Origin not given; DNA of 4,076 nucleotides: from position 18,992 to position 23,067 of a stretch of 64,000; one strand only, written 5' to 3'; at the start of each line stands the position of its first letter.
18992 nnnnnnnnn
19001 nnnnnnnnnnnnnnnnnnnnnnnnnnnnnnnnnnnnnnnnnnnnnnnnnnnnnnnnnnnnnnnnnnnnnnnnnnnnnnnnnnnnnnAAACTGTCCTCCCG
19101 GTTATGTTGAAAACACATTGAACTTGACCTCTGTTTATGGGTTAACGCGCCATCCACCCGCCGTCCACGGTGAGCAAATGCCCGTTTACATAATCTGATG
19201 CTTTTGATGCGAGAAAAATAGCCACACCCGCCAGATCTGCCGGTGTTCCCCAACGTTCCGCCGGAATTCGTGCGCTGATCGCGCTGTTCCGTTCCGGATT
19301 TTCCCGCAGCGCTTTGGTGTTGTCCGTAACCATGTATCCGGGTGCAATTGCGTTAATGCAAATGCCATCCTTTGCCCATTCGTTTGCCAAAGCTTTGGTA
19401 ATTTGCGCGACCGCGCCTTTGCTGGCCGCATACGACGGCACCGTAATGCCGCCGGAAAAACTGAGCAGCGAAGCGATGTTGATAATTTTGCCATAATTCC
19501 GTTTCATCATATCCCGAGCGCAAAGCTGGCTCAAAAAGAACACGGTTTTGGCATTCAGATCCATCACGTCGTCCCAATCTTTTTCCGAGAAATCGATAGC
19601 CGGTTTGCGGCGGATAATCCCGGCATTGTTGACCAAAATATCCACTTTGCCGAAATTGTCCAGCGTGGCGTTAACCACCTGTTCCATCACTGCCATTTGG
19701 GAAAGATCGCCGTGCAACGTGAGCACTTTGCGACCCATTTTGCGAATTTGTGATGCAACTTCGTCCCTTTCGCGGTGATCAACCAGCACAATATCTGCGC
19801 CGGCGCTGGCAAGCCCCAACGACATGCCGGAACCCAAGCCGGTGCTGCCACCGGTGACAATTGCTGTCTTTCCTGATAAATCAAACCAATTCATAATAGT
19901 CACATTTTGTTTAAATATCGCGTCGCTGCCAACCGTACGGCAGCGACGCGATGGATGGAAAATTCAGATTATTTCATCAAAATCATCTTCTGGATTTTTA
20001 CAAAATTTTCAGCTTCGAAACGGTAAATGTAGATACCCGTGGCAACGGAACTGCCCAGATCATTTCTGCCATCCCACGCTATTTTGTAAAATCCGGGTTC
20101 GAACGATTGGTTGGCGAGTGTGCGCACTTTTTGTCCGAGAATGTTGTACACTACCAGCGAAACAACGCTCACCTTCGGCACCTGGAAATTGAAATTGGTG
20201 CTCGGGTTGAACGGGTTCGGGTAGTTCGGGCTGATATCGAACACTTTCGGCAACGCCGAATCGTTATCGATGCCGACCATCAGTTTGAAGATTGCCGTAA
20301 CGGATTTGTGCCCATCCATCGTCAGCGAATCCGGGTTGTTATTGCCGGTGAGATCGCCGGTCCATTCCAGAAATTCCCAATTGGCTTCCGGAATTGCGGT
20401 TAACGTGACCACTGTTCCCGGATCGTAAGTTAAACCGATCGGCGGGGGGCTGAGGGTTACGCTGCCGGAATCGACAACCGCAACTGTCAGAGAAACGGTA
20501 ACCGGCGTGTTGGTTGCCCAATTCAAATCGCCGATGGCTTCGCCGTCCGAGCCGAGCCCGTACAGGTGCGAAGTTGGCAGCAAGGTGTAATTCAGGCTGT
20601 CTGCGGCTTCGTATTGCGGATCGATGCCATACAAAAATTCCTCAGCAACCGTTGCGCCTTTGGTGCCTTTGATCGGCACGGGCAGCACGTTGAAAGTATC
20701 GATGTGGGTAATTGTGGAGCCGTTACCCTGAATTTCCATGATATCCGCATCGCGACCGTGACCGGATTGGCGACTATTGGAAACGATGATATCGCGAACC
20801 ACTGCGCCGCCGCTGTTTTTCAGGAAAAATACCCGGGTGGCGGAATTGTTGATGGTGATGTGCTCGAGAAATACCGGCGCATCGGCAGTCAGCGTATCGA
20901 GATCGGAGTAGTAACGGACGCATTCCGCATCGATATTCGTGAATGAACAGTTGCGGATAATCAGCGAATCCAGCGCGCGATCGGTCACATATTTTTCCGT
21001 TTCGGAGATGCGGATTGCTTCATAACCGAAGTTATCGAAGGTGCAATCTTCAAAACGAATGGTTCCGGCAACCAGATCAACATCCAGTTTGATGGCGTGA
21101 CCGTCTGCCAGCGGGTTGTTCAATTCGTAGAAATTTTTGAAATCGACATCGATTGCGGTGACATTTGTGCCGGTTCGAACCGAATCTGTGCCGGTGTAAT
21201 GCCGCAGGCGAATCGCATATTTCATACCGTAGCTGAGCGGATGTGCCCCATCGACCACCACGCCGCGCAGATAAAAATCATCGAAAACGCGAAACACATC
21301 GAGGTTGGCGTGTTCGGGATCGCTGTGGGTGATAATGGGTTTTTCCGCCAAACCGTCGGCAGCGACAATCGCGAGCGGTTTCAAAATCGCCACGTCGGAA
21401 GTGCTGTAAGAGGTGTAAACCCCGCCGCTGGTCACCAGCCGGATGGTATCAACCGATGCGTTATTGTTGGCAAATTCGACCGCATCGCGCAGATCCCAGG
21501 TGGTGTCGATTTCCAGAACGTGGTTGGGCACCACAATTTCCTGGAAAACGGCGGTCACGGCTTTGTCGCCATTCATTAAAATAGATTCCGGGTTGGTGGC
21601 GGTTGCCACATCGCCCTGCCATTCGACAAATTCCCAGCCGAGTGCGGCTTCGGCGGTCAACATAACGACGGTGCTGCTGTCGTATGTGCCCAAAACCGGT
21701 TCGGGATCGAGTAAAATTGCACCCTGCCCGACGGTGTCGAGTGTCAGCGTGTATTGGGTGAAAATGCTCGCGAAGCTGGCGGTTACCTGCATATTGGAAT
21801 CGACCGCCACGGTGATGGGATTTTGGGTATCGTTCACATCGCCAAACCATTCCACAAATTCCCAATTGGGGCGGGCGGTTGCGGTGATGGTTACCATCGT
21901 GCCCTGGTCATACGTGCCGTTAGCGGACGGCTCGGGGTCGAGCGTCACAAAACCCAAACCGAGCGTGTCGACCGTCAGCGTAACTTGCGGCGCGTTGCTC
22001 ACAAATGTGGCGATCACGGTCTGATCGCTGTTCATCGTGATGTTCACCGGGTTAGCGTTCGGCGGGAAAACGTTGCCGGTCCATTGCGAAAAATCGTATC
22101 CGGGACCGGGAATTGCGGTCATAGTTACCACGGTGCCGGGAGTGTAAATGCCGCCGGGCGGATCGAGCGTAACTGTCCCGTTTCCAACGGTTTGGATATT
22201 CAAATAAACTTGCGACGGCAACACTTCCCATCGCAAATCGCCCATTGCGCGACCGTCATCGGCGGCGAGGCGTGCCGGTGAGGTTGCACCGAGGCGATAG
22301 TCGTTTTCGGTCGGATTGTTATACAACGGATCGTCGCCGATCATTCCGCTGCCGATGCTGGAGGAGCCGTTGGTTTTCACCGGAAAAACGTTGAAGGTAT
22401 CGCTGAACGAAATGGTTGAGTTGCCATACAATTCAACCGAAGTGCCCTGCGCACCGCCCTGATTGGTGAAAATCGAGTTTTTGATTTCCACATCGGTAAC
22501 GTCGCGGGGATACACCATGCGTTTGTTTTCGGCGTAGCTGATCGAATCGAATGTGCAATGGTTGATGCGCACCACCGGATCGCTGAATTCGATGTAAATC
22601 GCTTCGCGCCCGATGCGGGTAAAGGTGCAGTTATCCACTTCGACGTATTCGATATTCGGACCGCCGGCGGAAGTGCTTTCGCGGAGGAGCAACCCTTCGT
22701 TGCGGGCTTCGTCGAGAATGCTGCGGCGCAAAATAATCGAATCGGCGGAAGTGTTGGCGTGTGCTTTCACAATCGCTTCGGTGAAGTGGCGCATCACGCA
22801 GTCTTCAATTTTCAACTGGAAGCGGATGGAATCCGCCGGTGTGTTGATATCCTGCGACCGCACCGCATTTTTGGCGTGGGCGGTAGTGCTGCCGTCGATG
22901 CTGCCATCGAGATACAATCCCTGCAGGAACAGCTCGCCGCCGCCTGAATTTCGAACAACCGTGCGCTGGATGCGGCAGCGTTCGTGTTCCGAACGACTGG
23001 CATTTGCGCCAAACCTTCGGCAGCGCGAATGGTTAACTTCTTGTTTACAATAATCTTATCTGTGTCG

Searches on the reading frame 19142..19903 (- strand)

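Call 72: search_protein_families(library=pfam, proteins=[window:19142-19903:-], max_evalue=0.001)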
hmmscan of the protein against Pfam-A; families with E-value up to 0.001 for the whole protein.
window:19142-19903:- (253 aa): 3 families
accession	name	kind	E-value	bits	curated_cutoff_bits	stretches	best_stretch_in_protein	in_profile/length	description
PF13561.12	adh_short_C2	-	2.8e-58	197.7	27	1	21-250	6-235/236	Enoyl-(Acyl carrier protein) reductase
PF00106.31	adh_short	-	1.4e-57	194.8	26.6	1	12-202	1-193/195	short chain dehydrogenase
PF08659.16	KR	-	6.9e-13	49.3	22.6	1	13-187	2-174/180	KR domain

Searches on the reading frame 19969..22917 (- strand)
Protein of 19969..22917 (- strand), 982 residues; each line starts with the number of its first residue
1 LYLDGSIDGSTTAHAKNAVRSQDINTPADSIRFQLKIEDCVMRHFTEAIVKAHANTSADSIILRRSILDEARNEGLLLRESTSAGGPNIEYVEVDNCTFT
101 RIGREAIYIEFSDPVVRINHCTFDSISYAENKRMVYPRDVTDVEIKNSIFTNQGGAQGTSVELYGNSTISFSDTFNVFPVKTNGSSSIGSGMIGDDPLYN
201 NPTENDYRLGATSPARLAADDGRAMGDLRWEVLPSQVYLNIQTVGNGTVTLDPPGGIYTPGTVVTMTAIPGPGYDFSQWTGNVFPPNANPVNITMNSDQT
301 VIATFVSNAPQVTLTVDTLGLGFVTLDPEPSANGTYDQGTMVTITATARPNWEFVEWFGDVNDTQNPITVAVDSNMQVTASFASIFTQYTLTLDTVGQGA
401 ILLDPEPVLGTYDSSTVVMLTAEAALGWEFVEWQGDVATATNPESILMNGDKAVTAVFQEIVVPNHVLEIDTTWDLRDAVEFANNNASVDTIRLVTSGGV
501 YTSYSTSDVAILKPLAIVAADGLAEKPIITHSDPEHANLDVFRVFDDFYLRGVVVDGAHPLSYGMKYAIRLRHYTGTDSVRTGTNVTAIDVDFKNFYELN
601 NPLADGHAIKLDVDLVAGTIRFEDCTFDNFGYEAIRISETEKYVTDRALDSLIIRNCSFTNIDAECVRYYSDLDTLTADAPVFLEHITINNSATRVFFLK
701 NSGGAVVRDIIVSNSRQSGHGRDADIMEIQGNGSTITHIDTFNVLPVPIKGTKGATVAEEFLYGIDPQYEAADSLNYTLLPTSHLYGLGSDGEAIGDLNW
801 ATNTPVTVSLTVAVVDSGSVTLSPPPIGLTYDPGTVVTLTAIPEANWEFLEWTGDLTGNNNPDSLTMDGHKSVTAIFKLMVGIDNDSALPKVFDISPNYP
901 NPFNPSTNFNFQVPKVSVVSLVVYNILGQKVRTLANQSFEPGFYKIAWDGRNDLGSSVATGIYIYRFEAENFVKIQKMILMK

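Call 73: search_protein_families(library=pfam, proteins=[window:19969-22917:-], max_evalue=0.001)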
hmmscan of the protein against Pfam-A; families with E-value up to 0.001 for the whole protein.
window:19969-22917:- (982 aa): 5 families
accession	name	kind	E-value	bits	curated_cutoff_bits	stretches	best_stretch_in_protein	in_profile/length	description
PF18998.6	Flg_new_2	-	1.3e-47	160.1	23.6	4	239-308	3-72/73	Divergent InlB B-repeat domain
PF17161.10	DUF5123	-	1.7e-11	45.7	35.1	1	116-230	1-113/113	Domain of unknown function (DUF5123)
PF13860.13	FlgD_ig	-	4.2e-08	33.5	27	1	909-969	12-75/79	FlgD Ig-like domain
PF13229.12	Beta_helix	-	2.2e-07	31.1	25.9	0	92-171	11-84/158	Right handed beta helix region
PF18962.6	Por_Secre_tail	-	0.00011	22.9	27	1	899-979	2-74/75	Secretion system C-terminal sorting domain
